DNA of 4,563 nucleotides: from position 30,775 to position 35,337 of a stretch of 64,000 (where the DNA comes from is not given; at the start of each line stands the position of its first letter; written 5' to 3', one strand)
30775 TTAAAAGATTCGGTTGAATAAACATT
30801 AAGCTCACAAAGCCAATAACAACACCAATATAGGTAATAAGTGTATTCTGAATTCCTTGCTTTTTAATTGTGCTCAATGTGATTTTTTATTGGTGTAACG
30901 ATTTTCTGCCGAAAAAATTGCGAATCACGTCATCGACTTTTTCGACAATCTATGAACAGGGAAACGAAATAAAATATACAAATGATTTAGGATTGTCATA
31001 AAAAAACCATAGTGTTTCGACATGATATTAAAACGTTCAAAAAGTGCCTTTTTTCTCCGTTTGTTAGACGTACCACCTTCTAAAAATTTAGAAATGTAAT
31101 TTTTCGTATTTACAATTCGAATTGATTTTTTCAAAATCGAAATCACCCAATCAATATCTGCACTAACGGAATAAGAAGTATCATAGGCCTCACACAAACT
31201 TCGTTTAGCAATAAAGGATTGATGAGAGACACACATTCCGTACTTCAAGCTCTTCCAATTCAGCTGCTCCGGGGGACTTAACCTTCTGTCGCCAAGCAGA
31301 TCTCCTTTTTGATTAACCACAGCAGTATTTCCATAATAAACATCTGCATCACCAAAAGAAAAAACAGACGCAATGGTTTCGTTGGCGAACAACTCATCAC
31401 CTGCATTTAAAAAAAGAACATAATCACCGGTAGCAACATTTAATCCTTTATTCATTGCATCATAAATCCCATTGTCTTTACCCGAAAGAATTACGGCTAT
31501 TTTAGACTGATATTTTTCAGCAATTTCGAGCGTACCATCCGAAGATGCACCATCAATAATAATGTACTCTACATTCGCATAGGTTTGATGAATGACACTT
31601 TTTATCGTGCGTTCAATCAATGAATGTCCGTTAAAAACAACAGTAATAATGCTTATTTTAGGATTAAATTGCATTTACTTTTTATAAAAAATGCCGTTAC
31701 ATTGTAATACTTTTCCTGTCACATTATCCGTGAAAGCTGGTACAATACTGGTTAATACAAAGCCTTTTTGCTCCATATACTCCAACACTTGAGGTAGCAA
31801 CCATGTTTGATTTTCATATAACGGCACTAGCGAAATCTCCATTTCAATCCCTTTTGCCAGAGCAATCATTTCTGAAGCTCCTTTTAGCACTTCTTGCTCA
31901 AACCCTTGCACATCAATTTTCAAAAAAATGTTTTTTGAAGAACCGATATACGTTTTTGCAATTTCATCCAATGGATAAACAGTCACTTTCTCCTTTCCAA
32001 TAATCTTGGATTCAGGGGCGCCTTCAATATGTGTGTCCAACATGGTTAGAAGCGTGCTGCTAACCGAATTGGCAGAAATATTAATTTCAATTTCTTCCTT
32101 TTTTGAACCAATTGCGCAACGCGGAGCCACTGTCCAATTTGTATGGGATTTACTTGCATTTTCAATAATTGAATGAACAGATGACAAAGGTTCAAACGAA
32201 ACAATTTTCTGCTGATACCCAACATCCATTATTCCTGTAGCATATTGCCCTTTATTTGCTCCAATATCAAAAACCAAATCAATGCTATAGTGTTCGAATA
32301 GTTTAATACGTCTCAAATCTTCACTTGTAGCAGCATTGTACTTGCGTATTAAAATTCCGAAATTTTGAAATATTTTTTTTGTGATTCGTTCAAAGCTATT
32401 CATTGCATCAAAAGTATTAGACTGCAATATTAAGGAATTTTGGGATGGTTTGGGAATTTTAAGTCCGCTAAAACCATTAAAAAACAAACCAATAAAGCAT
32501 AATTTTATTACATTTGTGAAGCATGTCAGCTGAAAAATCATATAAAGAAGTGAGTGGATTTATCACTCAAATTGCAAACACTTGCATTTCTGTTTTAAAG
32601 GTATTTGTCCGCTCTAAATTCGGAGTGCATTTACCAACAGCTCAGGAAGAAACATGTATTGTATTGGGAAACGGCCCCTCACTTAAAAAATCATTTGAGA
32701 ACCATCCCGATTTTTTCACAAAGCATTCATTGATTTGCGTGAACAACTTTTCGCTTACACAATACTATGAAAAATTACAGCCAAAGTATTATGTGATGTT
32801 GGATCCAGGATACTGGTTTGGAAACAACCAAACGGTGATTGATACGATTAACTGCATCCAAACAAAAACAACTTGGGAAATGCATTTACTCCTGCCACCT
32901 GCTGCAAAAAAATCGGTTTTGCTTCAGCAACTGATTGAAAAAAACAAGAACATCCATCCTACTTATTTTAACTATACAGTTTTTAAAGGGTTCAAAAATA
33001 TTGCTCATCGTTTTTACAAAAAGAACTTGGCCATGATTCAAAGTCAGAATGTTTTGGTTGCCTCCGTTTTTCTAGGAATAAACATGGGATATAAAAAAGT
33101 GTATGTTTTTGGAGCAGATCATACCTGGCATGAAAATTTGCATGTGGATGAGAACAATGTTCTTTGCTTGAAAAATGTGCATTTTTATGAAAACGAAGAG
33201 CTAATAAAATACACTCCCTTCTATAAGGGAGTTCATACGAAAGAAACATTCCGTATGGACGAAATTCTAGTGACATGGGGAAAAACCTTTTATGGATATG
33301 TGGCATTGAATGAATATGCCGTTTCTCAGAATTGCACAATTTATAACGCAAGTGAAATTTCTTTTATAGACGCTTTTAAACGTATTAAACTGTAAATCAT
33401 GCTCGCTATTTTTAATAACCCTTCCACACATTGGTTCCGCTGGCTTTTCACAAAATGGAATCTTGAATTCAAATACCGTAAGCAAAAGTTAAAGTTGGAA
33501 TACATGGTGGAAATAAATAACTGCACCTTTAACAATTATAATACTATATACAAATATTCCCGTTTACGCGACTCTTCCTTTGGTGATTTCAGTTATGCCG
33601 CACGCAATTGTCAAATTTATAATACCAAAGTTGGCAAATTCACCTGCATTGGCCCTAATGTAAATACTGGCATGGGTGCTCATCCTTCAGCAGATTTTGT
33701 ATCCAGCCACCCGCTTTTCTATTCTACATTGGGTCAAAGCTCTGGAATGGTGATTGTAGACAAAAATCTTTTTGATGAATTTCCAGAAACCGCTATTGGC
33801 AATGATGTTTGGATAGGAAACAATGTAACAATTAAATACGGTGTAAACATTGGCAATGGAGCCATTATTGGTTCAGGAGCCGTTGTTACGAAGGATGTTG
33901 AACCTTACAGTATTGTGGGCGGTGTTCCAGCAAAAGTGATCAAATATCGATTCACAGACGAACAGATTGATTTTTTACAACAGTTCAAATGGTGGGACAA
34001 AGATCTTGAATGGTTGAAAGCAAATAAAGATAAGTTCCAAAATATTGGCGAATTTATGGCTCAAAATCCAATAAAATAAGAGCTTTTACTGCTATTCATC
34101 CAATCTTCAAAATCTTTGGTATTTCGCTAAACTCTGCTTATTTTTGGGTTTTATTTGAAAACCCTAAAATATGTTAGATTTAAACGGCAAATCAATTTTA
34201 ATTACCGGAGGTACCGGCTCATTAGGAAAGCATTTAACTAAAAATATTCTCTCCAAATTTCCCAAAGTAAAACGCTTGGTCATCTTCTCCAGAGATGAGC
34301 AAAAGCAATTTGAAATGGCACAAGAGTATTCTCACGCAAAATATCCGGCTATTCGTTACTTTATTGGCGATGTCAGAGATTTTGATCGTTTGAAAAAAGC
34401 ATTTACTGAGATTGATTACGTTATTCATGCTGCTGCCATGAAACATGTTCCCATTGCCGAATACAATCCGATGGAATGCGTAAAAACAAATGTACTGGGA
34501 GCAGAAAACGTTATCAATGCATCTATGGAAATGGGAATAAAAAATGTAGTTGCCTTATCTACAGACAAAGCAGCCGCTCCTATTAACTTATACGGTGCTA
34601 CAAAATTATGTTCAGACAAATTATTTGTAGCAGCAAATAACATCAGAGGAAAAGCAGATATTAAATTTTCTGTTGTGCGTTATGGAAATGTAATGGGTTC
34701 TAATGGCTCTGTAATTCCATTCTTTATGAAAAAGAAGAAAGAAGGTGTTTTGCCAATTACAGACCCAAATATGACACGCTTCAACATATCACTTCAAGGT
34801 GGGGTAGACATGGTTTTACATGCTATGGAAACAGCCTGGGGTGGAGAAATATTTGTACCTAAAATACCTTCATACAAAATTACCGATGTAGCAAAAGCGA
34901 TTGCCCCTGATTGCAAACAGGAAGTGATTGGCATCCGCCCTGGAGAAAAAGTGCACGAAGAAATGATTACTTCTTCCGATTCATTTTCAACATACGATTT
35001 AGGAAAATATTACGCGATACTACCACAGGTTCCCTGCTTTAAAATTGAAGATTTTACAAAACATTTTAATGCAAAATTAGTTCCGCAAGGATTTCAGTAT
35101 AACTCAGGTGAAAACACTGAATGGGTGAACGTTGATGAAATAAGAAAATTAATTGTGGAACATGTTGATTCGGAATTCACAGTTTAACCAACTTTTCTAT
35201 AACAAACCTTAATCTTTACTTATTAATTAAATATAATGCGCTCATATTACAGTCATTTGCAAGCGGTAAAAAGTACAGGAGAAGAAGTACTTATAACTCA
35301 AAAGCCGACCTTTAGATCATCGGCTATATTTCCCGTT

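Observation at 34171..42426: Pseudaminic-acid-type locus lacking a recognisable PseC aminotransferase, with an unclassifiable 525-aa protein (35236-36813) in the pseC position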

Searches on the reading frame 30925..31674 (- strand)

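Call 4: search_protein_families(library=pfam, proteins=[window:30925-31674:-], max_evalue=0.01)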
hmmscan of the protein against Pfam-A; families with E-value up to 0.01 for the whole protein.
window:30925-31674:- (249 aa): 3 families
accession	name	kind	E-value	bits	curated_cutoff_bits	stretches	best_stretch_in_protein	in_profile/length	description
PF00535.33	Glycos_transf_2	-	6.5e-27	94.9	23.3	1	8-159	1-162/168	Glycosyl transferase family 2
PF10111.15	Glyco_tranf_2_2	-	7.3e-05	22.8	27.3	1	17-102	12-100/276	Glycosyltransferase like family 2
PF13641.12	Glyco_tranf_2_3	-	0.0015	19.1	27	1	5-102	1-105/230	Glycosyltransferase like family 2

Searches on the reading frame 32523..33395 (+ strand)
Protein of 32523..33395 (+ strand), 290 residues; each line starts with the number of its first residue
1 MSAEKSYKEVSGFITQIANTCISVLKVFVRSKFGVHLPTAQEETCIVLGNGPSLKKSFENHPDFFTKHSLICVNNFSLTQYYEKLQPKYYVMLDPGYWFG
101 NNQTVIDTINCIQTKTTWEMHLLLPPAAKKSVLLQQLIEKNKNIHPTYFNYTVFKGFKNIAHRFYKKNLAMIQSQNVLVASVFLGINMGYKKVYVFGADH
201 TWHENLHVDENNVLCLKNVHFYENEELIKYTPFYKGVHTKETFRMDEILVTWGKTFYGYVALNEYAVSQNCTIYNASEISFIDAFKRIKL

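Call 4: search_protein_families(library=pfam, proteins=[window:32523-33395:+], max_evalue=0.01)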
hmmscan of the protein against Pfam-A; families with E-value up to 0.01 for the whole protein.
window:32523-33395:+ (290 aa): 1 family
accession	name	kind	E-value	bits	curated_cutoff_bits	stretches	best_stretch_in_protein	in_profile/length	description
PF01973.23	MptE-like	-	2.4e-08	34.4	34.6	1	40-203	22-169/171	6-hydroxymethylpterin diphosphokinase MptE-like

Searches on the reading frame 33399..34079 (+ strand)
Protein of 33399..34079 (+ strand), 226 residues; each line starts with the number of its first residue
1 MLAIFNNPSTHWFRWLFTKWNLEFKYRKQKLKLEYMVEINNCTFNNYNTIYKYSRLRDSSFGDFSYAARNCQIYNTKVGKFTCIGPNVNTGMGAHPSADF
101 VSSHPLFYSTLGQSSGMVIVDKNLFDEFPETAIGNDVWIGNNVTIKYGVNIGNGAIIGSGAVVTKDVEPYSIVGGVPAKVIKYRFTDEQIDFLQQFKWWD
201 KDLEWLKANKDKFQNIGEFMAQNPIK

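Call 4: search_protein_families(library=pfam, proteins=[window:33399-34079:+], max_evalue=0.01)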
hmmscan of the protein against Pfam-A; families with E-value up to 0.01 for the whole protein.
window:33399-34079:+ (226 aa): 3 families
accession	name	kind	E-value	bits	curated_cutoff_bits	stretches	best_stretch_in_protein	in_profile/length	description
PF00132.30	Hexapep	-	5.2e-11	42.2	27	1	133-165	4-36/36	Bacterial transferase hexapeptide (six repeats)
PF14602.12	Hexapep_2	-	3.4e-06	27.1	27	1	132-165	3-34/34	Hexapeptide repeat of succinyl-transferase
PF25084.1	LbH_EIF2B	-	0.0002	21.8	54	0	139-167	75-103/105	EIF2B subunit epsilon LbH domain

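Call 6: search_protein_families(library=ncbifam, proteins=[window:33399-34079:+], max_evalue=0.01)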
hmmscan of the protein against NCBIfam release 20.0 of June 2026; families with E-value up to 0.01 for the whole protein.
window:33399-34079:+ (226 aa): 42 families (the best 25 are shown)
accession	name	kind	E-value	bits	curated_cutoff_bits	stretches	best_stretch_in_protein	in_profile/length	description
TIGR03308.1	phn_thr-fam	hypoth_equivalog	6.9e-45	153.4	201.65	1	32-220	10-200/204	phosphonate metabolim protein, transferase hexapeptide repeat family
NF000311.1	Vat_ABCDEFH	equivalog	4.6e-34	117.8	300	1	76-213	58-193/201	Vat family streptogramin A O-acetyltransferase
NF000490.1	chloram_CatB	equivalog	6.1e-33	113.9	350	1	72-209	53-189/210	type B chloramphenicol O-acetyltransferase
NF033468.1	stregram_VatI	exception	3.1e-29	102.2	415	1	55-209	39-191/208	streptogramin A O-acetyltransferase Vat(I)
NF000097.1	stregram_VatC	exception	3.3e-28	99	425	1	78-214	68-202/212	streptogramin A O-acetyltransferase Vat(C)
NF000020.1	stregram_VatE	exception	2.2e-27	96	450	1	128-214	113-199/214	streptogramin A O-acetyltransferase Vat(E)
NF000101.1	stregram_VatA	exception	1.5e-26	93.4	450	1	53-209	43-197/219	streptogramin A O-acetyltransferase Vat(A)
NF000111.1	stregram_VatD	exception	7.9e-26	91.1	400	1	75-213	60-196/209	streptogramin A O-acetyltransferase Vat(D)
NF000504.1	stregram_VatH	exception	8.5e-26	91.2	475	1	77-211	66-198/216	streptogramin A O-acetyltransferase Vat(H)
NF000147.1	stregram_VatF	exception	1.3e-24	86.9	400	1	78-209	69-199/221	streptogramin A O-acetyltransferase Vat(F)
NF000084.1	amicyc_ac_ApmA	equivalog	7.5e-20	71.8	550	1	131-220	177-268/274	aminocyclitol acetyltransferase ApmA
NF007240.0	PRK09677.1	equivalog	6e-16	58.5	243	1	130-184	130-184/192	putative lipopolysaccharide biosynthesis O-acetyl transferase WbbJ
TIGR03532.1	DapD_Ac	equivalog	6e-15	55.5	231.75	1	132-183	162-213/231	2,3,4,5-tetrahydropyridine-2,6-dicarboxylate N-acetyltransferase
NF058585.1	HptprglPActTf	PfamEq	2.4e-14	53.3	300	1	129-185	105-161/172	heptaprenylglyceryl phosphate O-acetyltransferase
NF007076.0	PRK09527.1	equivalog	2.4e-14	53.2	347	1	127-186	129-187/203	galactoside O-acetyltransferase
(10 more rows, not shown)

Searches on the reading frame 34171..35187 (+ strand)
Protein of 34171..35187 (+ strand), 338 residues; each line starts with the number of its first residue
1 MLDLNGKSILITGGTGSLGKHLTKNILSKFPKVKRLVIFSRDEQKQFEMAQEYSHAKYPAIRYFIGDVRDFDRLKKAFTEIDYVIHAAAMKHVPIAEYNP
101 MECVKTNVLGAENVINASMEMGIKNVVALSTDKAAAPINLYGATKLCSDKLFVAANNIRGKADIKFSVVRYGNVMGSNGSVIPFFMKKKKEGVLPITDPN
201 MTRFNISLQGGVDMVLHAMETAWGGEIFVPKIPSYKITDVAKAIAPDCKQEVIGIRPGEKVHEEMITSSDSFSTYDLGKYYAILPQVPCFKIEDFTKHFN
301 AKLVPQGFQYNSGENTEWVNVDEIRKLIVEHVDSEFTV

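Call 3: search_protein_families(library=pfam, proteins=[window:34171-35187:+], max_evalue=0.01)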
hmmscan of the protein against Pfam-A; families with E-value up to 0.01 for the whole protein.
window:34171-35187:+ (338 aa): 11 families
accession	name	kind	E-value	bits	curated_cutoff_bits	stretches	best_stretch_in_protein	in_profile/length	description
PF02719.21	Polysacc_synt_2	-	1.3e-102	343.4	20.2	1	9-283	1-291/293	Polysaccharide biosynthesis protein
PF01370.27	Epimerase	-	4.1e-23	82.5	20.9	1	9-192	1-196/240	NAD dependent epimerase/dehydratase family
PF01073.25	3Beta_HSD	-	1.4e-17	64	22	1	10-137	1-122/280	3-beta hydroxysteroid dehydrogenase/isomerase family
PF16363.11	GDP_Man_Dehyd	-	6.1e-17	62.5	27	1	10-132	1-130/332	GDP-mannose 4,6 dehydratase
PF07993.18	NAD_binding_4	-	4.9e-12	46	20.1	1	11-133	1-138/258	Male sterility protein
PF04321.23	RmlD_sub_bind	-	1.5e-11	44.3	27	1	8-190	2-167/287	RmlD substrate binding domain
PF13460.12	NAD_binding_10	-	4.4e-08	33.6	27.2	1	13-135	1-102/184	NAD(P)H-binding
PF08659.16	KR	-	1.5e-06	28.7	22.6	1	9-90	3-91/180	KR domain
PF00106.31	adh_short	-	2.5e-06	27.5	26.6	1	7-173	1-181/195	short chain dehydrogenase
PF01488.26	Shikimate_DH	-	0.00011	22.7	24.3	1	3-105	9-100/138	Shikimate / quinate 5-dehydrogenase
PF05368.20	NmrA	-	0.0004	20.5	27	1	7-127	3-103/298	NmrA-like family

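Call 6: search_protein_families(library=ncbifam, proteins=[window:34171-35187:+], max_evalue=0.01)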
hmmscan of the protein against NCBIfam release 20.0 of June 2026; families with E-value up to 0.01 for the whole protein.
window:34171-35187:+ (338 aa): 59 families (the best 25 are shown)
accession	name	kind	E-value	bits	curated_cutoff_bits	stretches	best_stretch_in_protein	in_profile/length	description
TIGR03589.1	PseB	equivalog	1.9e-154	513.4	407.75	1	4-327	2-323/324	UDP-N-acetylglucosamine 4,6-dehydratase (inverting)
TIGR04130.1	FnlA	equivalog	3.9e-75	252.8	730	1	5-329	3-326/337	UDP-N-acetylglucosamine 4,6-dehydratase/5-epimerase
TIGR04180.1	EDH_00030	hypoth_equivalog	6.7e-20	71.3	475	1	9-133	1-123/297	NAD-dependent 4,6-dehydratase LegB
TIGR01179.1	galE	equivalog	8.4e-17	61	262.3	1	9-178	2-180/332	UDP-glucose 4-epimerase GalE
TIGR02622.1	CDP_4_6_dhtase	equivalog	4.2e-13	49.2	278.45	1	5-134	3-132/352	CDP-glucose 4,6-dehydratase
TIGR03466.1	HpnA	hypoth_equivalog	6e-12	45.1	367.65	1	8-132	2-114/327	hopanoid-associated sugar epimerase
TIGR01181.1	dTDP_gluc_dehyt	equivalog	9.7e-12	44.6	365.1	1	9-134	2-128/321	dTDP-glucose 4,6-dehydratase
TIGR01214.1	rmlD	equivalog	5.2e-11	42.2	224.05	1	9-151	2-134/285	dTDP-4-dehydrorhamnose reductase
NF011728.1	PRK15181.1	equivalog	1.4e-09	37.4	760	1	4-123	13-133/348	Vi polysaccharide biosynthesis UDP-N-acetylglucosaminuronic acid C-4 epimerase TviC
NF052578.1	StrlDmthSdmBMthl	equivalog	2.3e-09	37.5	600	1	9-144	3-125/328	sterol demethylase protein SdmB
NF042422.1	oxyalk_red_OleD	equivalog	2.9e-09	36.7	580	1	9-132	3-111/329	2-alkyl-3-oxoalkanoate reductase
NF042423.1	oxyalk_red_Shew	equivalog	3e-09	36.4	580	1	6-132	8-119/331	2-alkyl-3-oxoalkanoate reductase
TIGR02197.1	heptose_epim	equivalog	6e-09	35.5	274.6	1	9-178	1-174/316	ADP-glyceromanno-heptose 6-epimerase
NF007956.0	PRK10675.1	subfamily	4.7e-08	32.5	394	1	9-130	3-123/338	UDP-glucose 4-epimerase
TIGR01746.1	Thioester-redct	subfamily_domain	5.4e-08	32.5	213.35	1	9-142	2-147/371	thioester reductase domain-containing protein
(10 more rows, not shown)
